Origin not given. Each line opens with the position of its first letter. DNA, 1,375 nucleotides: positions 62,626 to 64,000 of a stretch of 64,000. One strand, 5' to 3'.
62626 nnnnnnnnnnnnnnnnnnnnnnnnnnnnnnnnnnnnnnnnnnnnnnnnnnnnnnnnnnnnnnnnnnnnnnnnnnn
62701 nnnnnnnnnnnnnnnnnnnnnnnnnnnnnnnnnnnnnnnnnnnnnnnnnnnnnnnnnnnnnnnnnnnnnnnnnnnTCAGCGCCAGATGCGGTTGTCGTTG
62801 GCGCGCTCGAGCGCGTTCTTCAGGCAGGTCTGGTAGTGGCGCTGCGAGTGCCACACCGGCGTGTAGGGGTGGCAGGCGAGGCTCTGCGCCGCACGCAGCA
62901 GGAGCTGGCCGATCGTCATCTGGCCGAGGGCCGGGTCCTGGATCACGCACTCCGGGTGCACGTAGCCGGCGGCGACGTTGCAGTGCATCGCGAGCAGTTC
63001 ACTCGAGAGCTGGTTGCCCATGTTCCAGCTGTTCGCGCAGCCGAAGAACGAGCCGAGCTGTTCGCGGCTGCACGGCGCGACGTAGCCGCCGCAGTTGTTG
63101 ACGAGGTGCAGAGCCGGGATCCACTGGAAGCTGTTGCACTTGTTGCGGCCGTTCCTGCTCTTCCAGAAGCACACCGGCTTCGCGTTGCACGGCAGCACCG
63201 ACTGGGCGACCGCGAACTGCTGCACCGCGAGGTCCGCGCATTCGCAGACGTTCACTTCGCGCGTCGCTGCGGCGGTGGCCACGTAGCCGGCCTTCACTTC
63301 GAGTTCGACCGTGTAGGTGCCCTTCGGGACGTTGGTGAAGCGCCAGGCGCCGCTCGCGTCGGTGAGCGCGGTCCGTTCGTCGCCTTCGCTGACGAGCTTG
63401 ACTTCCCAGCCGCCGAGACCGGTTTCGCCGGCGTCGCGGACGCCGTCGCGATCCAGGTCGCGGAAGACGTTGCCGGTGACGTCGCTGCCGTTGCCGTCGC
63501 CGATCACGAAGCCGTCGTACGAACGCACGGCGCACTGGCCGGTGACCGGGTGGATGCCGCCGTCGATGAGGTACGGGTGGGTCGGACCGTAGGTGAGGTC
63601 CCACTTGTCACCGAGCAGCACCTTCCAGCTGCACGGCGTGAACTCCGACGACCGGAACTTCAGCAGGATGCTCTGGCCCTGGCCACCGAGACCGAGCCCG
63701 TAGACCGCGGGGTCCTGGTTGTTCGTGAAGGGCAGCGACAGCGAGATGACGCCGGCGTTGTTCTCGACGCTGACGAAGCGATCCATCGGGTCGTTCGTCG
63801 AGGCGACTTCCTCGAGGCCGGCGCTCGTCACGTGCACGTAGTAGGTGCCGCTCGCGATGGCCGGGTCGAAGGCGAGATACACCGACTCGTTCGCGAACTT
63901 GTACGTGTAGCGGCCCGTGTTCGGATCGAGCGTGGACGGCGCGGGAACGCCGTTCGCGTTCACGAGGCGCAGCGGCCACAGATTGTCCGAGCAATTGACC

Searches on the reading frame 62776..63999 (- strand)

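Call 22: search_protein_families(library=pfam, proteins=[window:62776-63999:-], max_evalue=0.001)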
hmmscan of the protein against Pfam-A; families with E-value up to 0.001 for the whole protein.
window:62776-63999:- (407 aa): 3 families
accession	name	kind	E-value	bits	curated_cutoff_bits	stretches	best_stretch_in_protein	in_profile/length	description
PF17210.9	SdrD_B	-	2e-15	57.4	29.7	1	177-245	6-76/112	SdrD B-like domain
PF13620.12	CarboxypepD_reg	-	2.1e-08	34.8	32.3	1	187-242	6-62/82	Carboxypeptidase regulatory-like domain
PF17802.7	SpaA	-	4.9e-05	23.9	23.1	1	191-244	12-70/91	Prealbumin-like fold domain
